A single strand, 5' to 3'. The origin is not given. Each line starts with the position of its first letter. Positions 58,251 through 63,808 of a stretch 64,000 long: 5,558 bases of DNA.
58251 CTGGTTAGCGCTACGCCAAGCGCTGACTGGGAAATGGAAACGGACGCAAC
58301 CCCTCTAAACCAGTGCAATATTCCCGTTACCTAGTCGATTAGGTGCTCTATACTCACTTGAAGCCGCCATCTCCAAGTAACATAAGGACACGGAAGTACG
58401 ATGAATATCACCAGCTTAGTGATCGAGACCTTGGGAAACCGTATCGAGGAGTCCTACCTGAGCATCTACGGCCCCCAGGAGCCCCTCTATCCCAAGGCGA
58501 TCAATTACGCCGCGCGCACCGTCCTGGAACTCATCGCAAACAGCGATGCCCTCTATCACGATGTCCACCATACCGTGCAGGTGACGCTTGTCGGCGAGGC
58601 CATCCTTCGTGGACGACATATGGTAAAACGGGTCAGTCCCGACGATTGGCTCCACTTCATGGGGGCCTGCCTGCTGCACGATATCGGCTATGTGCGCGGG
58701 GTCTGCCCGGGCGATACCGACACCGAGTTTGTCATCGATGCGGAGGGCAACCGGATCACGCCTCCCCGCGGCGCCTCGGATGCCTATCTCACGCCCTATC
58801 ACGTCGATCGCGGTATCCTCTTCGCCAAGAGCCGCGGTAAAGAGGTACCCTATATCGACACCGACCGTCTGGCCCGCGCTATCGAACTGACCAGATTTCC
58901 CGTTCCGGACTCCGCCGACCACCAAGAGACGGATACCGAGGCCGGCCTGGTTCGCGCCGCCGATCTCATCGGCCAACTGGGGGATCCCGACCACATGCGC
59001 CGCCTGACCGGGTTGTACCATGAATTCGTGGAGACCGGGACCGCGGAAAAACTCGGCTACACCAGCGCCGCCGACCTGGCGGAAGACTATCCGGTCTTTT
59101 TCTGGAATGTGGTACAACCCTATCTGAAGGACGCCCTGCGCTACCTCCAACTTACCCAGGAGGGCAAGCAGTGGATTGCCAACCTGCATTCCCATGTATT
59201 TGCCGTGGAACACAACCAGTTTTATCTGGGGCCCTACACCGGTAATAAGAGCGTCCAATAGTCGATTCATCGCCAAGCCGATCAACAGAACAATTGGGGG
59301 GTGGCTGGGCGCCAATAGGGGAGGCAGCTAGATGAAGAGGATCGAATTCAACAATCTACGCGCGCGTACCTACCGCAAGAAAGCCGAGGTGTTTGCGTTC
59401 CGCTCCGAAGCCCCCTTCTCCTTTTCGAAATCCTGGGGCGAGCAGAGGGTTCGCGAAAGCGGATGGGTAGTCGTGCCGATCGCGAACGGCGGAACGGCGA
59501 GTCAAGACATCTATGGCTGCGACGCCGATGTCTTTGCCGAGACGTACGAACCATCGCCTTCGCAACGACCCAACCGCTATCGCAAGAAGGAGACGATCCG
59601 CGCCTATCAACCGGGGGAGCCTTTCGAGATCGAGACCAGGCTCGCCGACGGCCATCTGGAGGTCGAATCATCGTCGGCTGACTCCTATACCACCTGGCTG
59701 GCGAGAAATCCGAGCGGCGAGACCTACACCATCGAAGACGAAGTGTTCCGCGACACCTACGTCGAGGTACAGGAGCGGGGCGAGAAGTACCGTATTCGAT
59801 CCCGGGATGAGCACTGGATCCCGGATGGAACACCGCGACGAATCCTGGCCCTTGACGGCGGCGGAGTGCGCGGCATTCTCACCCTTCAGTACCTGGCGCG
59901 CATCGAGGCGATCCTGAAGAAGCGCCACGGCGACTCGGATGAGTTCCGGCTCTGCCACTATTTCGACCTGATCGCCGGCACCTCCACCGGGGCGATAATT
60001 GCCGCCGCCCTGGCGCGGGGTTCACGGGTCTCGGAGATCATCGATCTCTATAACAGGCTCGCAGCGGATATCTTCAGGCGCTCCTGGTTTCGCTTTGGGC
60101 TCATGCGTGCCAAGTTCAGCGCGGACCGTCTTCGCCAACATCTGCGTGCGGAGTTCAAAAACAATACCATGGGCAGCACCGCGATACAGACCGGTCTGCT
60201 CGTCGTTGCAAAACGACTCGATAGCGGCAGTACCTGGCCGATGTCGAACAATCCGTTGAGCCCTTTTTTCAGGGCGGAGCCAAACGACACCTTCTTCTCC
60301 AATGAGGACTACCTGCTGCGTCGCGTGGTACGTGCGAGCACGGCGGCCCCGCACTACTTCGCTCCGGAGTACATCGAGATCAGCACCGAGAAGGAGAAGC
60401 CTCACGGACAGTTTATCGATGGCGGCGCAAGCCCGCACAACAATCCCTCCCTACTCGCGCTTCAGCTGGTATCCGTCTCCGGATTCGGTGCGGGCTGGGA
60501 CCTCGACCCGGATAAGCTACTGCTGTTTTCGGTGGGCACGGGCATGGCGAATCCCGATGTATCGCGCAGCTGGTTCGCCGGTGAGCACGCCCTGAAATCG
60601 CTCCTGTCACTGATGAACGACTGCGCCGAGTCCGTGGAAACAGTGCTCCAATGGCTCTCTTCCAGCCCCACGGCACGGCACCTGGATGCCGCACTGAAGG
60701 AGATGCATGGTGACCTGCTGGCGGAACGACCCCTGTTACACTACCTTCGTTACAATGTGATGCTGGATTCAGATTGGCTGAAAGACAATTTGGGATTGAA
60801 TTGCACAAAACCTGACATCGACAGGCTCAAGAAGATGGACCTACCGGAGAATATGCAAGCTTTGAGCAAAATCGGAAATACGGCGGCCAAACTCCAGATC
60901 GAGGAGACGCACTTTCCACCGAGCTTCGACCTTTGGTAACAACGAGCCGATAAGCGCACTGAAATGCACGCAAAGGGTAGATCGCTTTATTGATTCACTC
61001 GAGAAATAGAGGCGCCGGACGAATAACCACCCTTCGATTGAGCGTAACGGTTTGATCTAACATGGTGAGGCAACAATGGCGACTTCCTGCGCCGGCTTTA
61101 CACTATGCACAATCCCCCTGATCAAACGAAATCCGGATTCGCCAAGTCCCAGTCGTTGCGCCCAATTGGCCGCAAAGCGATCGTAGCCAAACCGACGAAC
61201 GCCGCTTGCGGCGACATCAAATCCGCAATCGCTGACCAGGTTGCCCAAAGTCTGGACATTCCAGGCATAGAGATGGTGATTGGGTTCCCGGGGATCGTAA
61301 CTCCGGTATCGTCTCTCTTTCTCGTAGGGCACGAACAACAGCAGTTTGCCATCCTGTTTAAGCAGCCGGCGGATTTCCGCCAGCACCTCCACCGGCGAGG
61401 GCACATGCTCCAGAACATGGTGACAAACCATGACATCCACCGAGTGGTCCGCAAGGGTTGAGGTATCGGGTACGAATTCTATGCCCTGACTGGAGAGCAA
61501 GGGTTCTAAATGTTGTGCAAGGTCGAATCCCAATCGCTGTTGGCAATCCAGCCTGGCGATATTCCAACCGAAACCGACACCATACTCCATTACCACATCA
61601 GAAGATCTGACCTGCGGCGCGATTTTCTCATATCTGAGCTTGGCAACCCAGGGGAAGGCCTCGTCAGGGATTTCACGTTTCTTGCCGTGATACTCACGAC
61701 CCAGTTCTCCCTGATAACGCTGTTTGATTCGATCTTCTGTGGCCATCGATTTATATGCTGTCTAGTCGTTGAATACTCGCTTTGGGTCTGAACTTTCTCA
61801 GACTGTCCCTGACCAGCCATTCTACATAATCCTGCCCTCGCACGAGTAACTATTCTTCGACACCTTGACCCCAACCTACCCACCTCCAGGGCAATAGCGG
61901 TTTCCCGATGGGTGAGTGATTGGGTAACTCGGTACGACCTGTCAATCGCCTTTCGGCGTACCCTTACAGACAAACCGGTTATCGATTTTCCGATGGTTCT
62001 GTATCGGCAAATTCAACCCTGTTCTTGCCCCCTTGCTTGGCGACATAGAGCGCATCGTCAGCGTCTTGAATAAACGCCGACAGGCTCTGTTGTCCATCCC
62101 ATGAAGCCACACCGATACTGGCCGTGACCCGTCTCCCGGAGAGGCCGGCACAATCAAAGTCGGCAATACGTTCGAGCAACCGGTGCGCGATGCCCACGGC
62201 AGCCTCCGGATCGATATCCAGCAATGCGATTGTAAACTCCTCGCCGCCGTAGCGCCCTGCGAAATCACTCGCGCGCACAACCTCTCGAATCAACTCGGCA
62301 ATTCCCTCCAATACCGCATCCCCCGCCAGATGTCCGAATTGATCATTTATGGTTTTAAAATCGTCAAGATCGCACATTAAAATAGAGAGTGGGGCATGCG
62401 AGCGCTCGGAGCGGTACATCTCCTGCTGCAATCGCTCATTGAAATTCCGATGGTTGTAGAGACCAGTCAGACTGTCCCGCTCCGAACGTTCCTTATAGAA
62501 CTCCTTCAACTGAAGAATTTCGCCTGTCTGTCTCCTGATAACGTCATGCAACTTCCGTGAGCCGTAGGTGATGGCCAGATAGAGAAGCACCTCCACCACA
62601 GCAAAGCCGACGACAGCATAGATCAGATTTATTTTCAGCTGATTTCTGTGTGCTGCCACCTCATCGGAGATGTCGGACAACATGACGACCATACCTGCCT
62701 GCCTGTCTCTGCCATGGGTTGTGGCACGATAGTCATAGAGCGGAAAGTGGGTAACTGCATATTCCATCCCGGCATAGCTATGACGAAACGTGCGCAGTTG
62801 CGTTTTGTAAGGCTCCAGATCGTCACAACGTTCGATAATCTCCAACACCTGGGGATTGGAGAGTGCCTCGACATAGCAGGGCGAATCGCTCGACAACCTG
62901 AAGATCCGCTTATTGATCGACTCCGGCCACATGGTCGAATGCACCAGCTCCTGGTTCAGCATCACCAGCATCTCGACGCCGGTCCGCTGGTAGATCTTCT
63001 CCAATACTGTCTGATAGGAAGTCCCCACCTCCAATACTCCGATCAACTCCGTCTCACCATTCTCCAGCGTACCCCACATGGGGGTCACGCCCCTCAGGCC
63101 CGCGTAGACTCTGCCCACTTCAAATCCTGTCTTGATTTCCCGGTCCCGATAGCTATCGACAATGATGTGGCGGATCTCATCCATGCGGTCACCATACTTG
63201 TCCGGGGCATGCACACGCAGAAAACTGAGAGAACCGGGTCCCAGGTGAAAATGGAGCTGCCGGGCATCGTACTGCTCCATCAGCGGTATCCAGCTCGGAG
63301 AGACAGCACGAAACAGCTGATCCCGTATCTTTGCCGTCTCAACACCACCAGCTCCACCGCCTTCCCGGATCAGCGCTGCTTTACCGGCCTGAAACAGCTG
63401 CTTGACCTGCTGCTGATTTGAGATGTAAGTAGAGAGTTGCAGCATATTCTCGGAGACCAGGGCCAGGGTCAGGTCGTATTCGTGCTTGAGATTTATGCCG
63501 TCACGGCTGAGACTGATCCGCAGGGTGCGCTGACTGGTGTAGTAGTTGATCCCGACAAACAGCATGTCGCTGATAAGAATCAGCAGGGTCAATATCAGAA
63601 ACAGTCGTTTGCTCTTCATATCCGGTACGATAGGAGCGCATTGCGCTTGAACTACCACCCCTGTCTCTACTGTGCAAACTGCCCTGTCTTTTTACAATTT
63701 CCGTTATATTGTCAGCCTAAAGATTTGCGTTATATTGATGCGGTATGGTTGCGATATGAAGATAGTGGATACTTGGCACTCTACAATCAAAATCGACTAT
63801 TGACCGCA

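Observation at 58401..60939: HD phosphohydrolase + tandem PGDYG-like/patatin fusion: candidate nucleotide-signal or anti-phage effector module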

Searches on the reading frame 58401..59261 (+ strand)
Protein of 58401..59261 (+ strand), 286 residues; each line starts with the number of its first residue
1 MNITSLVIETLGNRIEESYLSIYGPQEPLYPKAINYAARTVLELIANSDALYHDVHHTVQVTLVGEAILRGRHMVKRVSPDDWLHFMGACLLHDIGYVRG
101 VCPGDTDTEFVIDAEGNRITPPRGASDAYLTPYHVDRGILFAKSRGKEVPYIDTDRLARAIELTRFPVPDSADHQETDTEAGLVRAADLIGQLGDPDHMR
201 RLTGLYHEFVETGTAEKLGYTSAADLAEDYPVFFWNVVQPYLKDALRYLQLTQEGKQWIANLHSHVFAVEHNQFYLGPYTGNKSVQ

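Call 3: search_protein_families(library=pfam, proteins=[window:58401-59261:+], max_evalue=0.01)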
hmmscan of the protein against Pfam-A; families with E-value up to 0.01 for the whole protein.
window:58401-59261:+ (286 aa): 1 family
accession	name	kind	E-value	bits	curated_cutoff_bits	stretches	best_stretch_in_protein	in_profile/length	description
PF24391.1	HD-CE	-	0.00098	19.3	27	1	53-230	7-120/263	HD-CE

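Call 4: search_protein_families(library=padloc, proteins=[window:58401-59261:+], max_evalue=0.01)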
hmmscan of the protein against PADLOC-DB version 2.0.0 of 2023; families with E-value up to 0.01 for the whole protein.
window:58401-59261:+ (286 aa): 0 families

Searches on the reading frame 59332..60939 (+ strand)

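Call 3: search_protein_families(library=pfam, proteins=[window:59332-60939:+], max_evalue=0.01)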
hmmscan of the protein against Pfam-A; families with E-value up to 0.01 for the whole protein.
window:59332-60939:+ (535 aa): 1 family
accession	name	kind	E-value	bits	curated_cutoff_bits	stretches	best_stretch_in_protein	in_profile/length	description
PF01734.28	Patatin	-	7.8e-29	101.7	27.7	1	172-374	1-188/191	Patatin-like phospholipase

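Call 4: search_protein_families(library=padloc, proteins=[window:59332-60939:+], max_evalue=0.01)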
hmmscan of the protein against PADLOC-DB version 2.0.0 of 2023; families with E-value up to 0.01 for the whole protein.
window:59332-60939:+ (535 aa): 4 families
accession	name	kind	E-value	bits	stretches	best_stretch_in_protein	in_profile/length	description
PDLC00758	Effector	-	5.2e-47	158.7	1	168-428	5-236/331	Phospholipase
PDLC00757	Effector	-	6.7e-37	125.6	1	166-414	7-230/331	Phospholipase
PDLC00755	Effector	-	8e-25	85.6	1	168-414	10-226/311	Phospholipase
PDLC00756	Effector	-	4.2e-07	27.5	1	228-381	4-141/280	Phospholipase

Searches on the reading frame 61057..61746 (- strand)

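Call 3: search_protein_families(library=pfam, proteins=[window:61057-61746:-], max_evalue=0.01)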
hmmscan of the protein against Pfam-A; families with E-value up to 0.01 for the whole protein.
window:61057-61746:- (229 aa): 6 families
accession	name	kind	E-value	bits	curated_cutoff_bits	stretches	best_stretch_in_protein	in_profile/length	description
PF13489.12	Methyltransf_23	-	2.5e-12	47.3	27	1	40-179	14-162/164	Methyltransferase domain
PF08241.18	Methyltransf_11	-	1.6e-11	45.1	21.2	1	54-136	2-94/95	Methyltransferase domain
PF08242.18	Methyltransf_12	-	2.1e-07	32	30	1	94-135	57-98/98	Methyltransferase domain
PF13847.12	Methyltransf_31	-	1.4e-06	28.5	27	1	96-137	69-109/145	Methyltransferase domain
PF13649.12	Methyltransf_25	-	7.7e-05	23.7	27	1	89-133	48-97/97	Methyltransferase domain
PF24675.1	NpmA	-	0.0012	18.6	60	1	119-204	118-204/214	16S rRNA (adenine(1408)-N(1))-methyltransferase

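Call 4: search_protein_families(library=padloc, proteins=[window:61057-61746:-], max_evalue=0.01)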
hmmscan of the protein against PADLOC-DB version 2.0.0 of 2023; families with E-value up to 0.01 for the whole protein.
window:61057-61746:- (229 aa): 1 family
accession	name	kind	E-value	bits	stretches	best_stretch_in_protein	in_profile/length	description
PDLC04134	mad2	-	0.0056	13.6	1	99-145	354-402/492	mads_2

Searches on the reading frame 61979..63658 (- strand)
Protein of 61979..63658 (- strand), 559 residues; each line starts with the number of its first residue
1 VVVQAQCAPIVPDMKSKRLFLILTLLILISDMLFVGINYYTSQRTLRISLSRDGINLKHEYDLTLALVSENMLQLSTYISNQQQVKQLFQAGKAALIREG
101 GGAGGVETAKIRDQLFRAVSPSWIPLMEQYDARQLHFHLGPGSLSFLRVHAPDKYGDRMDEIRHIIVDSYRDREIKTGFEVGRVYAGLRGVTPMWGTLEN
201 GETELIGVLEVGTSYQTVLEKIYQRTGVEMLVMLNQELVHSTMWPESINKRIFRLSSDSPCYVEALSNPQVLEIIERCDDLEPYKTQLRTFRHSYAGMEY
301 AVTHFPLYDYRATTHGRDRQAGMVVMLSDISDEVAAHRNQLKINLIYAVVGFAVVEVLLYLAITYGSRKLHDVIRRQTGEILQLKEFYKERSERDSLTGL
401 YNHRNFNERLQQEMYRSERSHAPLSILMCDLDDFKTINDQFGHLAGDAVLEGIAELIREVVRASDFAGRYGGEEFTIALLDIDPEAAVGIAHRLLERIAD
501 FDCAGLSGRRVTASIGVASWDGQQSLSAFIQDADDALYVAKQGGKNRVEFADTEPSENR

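Call 3: search_protein_families(library=pfam, proteins=[window:61979-63658:-], max_evalue=0.01)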
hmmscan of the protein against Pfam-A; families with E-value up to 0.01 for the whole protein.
window:61979-63658:- (559 aa): 2 families
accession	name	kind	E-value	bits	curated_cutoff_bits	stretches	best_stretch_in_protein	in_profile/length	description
PF00990.26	GGDEF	-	1.4e-44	152.2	23.8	1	394-547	3-161/161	Diguanylate cyclase, GGDEF domain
PF14827.12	dCache_3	-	2.6e-12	47.3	25.7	1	112-333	48-238/239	Double sensory domain of two-component sensor kinase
